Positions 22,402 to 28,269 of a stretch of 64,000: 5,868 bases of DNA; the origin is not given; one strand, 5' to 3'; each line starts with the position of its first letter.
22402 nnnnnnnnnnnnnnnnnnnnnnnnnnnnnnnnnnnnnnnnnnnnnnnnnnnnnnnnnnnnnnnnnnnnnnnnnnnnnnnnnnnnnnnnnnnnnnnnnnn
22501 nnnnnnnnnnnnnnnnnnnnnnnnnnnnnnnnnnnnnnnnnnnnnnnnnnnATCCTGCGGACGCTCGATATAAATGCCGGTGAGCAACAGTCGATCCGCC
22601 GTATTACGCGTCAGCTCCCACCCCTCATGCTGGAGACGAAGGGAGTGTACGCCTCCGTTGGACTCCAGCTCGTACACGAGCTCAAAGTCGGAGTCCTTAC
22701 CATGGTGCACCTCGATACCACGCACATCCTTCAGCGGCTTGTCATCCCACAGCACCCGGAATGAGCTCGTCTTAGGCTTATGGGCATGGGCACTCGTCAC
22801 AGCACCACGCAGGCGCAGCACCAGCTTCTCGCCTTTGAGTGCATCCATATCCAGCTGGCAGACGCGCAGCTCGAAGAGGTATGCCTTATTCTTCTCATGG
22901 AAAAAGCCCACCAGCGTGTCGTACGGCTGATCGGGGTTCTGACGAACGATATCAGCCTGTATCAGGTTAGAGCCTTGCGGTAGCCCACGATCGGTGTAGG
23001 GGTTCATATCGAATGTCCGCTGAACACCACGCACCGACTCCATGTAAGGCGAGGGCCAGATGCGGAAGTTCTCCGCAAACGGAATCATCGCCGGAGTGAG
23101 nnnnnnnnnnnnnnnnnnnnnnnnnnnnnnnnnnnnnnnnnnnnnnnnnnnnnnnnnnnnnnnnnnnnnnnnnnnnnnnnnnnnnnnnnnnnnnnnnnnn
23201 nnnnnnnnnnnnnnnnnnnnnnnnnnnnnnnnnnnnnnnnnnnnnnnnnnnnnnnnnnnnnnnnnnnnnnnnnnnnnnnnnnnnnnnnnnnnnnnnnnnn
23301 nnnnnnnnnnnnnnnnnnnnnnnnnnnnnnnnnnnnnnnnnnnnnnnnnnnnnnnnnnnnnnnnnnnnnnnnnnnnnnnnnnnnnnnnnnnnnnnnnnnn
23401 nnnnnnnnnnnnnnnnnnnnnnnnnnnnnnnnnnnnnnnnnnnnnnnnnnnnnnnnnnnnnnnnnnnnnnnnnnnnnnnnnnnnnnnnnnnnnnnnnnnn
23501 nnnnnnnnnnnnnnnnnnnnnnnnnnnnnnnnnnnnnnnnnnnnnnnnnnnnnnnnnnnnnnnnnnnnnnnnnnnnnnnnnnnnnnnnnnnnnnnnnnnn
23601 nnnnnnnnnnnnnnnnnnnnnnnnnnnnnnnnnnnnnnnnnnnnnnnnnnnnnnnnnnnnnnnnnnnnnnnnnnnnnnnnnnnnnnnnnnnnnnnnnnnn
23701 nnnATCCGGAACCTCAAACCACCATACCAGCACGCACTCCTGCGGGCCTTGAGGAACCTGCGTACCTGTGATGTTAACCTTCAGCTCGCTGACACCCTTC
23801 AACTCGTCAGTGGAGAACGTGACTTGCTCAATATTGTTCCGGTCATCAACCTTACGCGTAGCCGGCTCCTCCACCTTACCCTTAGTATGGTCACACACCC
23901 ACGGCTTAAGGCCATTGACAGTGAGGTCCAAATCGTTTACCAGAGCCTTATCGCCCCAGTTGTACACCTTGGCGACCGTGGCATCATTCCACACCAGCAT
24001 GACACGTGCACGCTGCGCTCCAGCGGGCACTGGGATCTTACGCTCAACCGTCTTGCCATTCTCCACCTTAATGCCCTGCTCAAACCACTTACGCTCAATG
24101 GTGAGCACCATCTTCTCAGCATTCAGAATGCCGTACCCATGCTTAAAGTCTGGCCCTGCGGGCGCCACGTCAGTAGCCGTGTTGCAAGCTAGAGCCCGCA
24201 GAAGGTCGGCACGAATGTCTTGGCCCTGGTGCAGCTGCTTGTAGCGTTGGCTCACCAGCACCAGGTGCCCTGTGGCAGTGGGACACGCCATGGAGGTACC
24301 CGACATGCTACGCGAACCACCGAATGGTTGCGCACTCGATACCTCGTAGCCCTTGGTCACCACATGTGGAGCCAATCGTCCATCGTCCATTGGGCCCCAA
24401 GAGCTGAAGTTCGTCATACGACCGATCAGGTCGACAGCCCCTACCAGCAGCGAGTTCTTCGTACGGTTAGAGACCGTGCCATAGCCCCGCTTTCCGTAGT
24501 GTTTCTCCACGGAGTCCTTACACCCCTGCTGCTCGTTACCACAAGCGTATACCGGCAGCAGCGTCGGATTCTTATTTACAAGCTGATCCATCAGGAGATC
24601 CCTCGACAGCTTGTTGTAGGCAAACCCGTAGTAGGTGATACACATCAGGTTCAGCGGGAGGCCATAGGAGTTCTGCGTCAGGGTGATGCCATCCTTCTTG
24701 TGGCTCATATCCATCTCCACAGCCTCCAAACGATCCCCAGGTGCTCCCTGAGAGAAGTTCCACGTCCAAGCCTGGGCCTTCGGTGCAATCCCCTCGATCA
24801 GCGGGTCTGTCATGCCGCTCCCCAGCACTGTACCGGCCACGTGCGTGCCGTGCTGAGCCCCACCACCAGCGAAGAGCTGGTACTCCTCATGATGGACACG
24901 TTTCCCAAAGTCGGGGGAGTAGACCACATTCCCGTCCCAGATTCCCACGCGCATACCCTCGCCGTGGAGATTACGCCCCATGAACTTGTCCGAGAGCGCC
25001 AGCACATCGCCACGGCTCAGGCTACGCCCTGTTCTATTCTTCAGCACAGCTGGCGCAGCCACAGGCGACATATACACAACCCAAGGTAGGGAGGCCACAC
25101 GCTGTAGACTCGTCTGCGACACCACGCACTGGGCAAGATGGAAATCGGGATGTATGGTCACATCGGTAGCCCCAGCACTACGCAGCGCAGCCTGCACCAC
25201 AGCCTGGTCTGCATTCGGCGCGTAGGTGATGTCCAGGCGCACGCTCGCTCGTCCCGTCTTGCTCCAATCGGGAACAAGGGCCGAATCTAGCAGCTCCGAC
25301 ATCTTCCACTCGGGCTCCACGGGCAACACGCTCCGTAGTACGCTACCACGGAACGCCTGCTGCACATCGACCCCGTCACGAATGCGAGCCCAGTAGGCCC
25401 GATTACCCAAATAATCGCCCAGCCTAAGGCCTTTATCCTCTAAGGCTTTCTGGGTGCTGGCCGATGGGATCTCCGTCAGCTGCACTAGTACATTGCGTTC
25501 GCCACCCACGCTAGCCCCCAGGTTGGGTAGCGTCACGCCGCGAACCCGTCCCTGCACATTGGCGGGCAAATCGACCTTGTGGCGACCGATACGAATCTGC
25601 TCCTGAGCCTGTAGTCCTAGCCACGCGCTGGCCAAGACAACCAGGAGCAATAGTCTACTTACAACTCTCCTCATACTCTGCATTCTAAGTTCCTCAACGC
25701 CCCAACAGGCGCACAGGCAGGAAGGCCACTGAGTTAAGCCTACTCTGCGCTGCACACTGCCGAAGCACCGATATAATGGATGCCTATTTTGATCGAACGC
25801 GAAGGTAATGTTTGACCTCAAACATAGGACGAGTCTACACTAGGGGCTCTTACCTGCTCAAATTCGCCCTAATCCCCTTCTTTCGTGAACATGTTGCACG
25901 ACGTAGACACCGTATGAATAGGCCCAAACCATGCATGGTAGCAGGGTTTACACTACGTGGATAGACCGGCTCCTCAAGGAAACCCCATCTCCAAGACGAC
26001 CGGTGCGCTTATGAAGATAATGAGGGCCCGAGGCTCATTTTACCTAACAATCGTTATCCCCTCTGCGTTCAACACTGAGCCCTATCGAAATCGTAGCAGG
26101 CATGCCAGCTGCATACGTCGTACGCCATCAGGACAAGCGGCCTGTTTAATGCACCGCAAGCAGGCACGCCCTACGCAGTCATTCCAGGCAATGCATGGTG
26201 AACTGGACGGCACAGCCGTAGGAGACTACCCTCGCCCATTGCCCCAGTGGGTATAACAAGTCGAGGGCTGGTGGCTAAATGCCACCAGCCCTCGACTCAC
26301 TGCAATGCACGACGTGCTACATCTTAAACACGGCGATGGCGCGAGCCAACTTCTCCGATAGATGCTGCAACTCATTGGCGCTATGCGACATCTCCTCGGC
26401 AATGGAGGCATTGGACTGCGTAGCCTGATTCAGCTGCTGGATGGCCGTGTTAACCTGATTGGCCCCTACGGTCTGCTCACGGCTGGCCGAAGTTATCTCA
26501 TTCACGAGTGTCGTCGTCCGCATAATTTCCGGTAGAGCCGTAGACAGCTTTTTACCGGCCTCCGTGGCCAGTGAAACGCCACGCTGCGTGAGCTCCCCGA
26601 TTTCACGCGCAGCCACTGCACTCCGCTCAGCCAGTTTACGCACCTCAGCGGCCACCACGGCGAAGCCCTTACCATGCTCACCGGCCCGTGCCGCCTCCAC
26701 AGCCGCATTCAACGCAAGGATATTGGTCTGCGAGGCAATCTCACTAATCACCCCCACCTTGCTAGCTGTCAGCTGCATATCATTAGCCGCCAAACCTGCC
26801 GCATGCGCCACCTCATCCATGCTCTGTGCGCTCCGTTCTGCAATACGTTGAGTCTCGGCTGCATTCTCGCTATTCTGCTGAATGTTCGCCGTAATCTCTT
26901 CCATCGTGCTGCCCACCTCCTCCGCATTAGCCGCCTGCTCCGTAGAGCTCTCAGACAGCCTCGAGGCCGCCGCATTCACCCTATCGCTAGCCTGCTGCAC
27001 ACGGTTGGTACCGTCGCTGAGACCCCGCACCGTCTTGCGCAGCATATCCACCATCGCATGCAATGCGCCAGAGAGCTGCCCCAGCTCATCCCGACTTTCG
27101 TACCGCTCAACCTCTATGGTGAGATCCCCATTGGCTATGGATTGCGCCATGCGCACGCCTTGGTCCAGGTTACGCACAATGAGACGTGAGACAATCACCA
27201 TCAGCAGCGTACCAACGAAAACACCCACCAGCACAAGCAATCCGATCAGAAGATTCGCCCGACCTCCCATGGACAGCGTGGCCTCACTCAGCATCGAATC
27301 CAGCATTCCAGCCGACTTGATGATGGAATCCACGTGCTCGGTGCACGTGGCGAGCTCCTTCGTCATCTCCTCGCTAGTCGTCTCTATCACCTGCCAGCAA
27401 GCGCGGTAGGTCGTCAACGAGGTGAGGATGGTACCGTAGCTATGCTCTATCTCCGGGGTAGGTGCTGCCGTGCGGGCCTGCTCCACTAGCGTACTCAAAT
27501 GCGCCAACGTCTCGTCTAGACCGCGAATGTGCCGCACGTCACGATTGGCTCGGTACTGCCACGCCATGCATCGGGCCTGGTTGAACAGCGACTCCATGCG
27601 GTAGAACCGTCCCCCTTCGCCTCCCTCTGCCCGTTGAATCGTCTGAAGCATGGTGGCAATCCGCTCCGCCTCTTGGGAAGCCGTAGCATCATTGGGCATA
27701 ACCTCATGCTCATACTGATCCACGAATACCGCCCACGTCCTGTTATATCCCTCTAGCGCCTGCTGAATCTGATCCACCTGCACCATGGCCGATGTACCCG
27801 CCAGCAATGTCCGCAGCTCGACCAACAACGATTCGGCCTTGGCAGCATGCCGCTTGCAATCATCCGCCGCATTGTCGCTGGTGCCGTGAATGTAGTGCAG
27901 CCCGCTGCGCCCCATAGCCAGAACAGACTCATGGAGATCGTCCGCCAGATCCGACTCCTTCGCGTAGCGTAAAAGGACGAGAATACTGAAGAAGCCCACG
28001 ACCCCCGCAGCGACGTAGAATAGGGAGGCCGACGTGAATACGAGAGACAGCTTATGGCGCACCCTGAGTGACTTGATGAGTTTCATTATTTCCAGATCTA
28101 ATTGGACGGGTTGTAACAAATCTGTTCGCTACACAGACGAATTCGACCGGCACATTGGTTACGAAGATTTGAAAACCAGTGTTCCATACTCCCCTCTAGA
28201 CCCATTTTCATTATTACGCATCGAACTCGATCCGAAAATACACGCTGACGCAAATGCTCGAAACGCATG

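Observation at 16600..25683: A ~3027-aa mosaic subtilase: S8 catalytic domain fused to CUB-like, CARDB, GEVED, LamG, MAM-like and Listeria/Bacteroides-repeat modules plus a T9SS CTD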

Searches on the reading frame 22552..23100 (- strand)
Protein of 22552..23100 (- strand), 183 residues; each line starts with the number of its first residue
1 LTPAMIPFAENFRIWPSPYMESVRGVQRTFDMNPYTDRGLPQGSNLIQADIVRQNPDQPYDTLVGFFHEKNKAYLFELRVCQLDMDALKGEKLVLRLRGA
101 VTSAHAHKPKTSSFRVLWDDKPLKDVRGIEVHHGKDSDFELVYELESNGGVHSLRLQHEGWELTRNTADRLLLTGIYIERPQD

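Call 56: predict_structure(alignment_id=A3)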
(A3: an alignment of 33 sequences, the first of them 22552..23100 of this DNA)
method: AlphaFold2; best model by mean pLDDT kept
length: 183 residues; sequences in the alignment: 33
mean_pLDDT: 95.7   pTM: 0.91
mean pLDDT of the five models: 95.7, 95.5, 95.5, 95.1, 94.8
residues with pLDDT >= 90: 171; 70-90: 11; 50-70: 1; < 50: 0
segments of 3 or more residues with pLDDT < 50: none
pLDDT, mean of each block of 10 residues (from residue 1): 96 96 97 93 97 92 97 98 97 97 94 98 98 92 96 98 95 97 75
secondary structure, 60 per line:
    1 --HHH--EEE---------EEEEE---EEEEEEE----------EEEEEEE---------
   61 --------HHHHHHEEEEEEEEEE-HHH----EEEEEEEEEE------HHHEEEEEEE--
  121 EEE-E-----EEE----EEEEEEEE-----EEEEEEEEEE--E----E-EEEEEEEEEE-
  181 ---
elements in order: E8-10 E20-24 E28-34 E45-51 H69-74 E75-84 E93-102 E112-118 E121-123 E131-133 E138-145 E151-160 E170-179
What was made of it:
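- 22561..23088 (-): CBM4/CBM22/MAM/ephrin-receptor-type jelly roll, aa 866-1041. Single-domain AF2 model with pLDDT 95.7 (call 56).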

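Call 59: fold_search(model_id=the predicted structure, library=pdb)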
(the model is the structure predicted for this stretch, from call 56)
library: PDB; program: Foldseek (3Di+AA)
matches with E <= 10: 1489; with E <= 0.001: 29
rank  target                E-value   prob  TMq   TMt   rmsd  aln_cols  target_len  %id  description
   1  3p6b_A                3.3e-05  1.00  0.45  0.45   7.5       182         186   10  The crystal structure of CelK CBM4 from Clostridium thermocellum (released 2011-08-24)
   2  1k42_MODEL_1_A        7.5e-05  1.00  0.50  0.54   6.0       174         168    9  The Solution Structure of the CBM4-2 Carbohydrate Binding Module from a Thermostable Rhodothermus marinus Xyla (released 2002-05-29)
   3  4xup_E                9.9e-05  1.00  0.41  0.45   8.2       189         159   14  Structure of the N-terminal CBM22-1-CBM22-2 tandem domain from Paenibacillus barcinonensis Xyn10C (released 2015-06-03)
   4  3jxs_A                1.1e-04  1.00  0.47  0.51   7.6       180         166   10  Crystal structure of XG34, an evolved xyloglucan binding CBM (released 2009-10-27)
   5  3nru_D                1.5e-04  1.00  0.46  0.51   7.6       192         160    9  Ligand binding domain of EPHA7 (released 2010-12-08)
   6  5l73_A                1.7e-04  1.00  0.52  0.54   7.0       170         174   11  MAM domain of human neuropilin-1 (released 2016-10-26)
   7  3nru_B                1.7e-04  1.00  0.51  0.57   7.5       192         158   10  Ligand binding domain of EPHA7 (released 2010-12-08)
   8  2y64_A                2.3e-04  1.00  0.48  0.52   8.0       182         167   11  Xylopentaose binding mutated (X-2 L110F) CBM4-2 Carbohydrate Binding Module from a Thermostable Rhodothermus marinus X (released 2012-03-07)
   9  4bj0_A                2.3e-04  1.00  0.45  0.49   8.6       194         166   12  Xyloglucan binding module (CBM4-2 X2-L110F) in complex with branched xyloses (released 2014-04-23)
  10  2y6k_A                2.3e-04  1.00  0.44  0.47   7.7       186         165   12  Xylotetraose bound to X-2 engineered mutated CBM4-2 Carbohydrate Binding Module from a Thermostable Rhodothermus marin (released 2012-03-07)
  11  4xup_C                2.6e-04  1.00  0.43  0.48   7.7       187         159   14  Structure of the N-terminal CBM22-1-CBM22-2 tandem domain from Paenibacillus barcinonensis Xyn10C (released 2015-06-03)
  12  3nru_H                2.6e-04  1.00  0.44  0.50   8.0       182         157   11  Ligand binding domain of EPHA7 (released 2010-12-08)
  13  3nru_G                3.4e-04  1.00  0.50  0.56   7.5       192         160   11  Ligand binding domain of EPHA7 (released 2010-12-08)
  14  3nru_J                3.4e-04  1.00  0.48  0.53   7.8       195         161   11  Ligand binding domain of EPHA7 (released 2010-12-08)
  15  3nru_L                3.6e-04  1.00  0.45  0.52   7.0       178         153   12  Ligand binding domain of EPHA7 (released 2010-12-08)
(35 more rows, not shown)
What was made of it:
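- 22561..23088 (-): Foldseek against PDB gives E of 3e-5 to 1e-3 and TM 0.45-0.56 to CBM4, CBM22, neuropilin and meprin MAM, and Eph ligand-binding domains (call 59).
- The top Foldseek matches for the aa 866-1041 domain are the carbohydrate-binding modules CBM4 and CBM22 (call 59).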

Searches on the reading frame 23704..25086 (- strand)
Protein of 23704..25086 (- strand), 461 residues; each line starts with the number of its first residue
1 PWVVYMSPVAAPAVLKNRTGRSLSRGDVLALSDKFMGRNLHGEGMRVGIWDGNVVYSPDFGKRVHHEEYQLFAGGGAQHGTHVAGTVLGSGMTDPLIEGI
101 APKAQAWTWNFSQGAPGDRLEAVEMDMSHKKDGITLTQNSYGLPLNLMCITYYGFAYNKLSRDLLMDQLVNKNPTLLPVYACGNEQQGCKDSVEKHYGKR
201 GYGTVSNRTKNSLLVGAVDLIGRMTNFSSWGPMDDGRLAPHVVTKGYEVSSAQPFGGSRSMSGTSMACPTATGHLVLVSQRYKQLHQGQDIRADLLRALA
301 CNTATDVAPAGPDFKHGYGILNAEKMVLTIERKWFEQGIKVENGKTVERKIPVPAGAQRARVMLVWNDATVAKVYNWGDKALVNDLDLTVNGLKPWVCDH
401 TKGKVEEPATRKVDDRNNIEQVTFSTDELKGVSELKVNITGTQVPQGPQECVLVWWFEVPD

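Call 67: search_solved_structures(query=window:23704-25086:-, max_evalue=1e-10, show_alignments=1)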
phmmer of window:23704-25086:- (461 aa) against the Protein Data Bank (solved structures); distinct sequences matched with E-value up to 1e-10: 2.
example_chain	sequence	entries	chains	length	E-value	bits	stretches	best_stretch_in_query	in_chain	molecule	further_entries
1wmd_A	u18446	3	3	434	1e-17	67.2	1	78-451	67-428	protease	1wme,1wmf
5fax_A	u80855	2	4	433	2.5e-17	65.9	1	78-451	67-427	Subtilase SubHal from Bacillus halmapalus | Enzyme subtilase SubHal from Bacillus halmapalus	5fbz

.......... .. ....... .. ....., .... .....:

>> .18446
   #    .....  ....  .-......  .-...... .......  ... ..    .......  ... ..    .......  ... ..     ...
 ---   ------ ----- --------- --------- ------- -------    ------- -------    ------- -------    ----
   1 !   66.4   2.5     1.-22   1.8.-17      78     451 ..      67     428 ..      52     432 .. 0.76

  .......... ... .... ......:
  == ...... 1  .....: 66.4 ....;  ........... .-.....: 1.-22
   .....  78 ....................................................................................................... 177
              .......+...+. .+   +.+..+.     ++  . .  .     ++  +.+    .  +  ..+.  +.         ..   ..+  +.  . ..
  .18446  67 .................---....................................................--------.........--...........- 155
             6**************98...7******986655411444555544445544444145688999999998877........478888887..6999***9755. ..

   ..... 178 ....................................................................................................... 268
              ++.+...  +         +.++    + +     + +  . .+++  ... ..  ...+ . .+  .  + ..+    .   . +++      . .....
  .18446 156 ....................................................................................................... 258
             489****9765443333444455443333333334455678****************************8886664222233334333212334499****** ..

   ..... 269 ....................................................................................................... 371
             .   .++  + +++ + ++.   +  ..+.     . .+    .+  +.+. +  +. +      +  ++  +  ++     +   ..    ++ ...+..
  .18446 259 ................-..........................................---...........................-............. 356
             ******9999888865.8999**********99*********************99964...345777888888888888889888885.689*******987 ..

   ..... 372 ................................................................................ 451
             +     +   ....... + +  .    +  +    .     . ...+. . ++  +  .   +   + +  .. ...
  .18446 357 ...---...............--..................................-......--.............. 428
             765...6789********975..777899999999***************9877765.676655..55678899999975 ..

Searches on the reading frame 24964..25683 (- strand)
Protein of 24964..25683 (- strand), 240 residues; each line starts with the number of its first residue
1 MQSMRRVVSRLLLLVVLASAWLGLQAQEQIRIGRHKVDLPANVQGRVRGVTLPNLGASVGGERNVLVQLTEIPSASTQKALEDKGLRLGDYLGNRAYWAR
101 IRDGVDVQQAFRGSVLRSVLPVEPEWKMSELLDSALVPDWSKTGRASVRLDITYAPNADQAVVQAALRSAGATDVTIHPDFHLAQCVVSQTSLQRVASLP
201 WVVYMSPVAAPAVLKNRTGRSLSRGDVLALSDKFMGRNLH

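Call 12: search_protein_families(library=pfam, proteins=[window:24964-25683:-], max_evalue=5)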
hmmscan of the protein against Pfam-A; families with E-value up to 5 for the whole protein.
seq(240 aa): 1 family
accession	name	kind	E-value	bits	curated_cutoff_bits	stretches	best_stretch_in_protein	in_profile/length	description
PF25615.1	PhiKZ_gp85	-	0.032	14.5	27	1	157-195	92-130/145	Bacteriophage PhiKZ vertex-binding protein gp85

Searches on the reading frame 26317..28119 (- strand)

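Call 7: search_protein_families(library=pfam, proteins=[window:26317-28119:-], max_evalue=0.01)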
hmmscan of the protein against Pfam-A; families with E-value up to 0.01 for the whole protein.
window:26317-28119:- (600 aa): 3 families
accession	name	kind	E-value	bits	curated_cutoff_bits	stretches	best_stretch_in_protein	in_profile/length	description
PF00015.26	MCPsignal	-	2.1e-31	109.5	34.6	1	417-566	1-171/172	Methyl-accepting chemotaxis protein (MCP) signalling domain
PF00672.30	HAMP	-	1.2e-08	35.6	25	1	310-361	2-52/53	HAMP domain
PF11727.13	ISG65-75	-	0.0068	16.1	25.1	1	356-441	55-140/281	Invariant surface glycoprotein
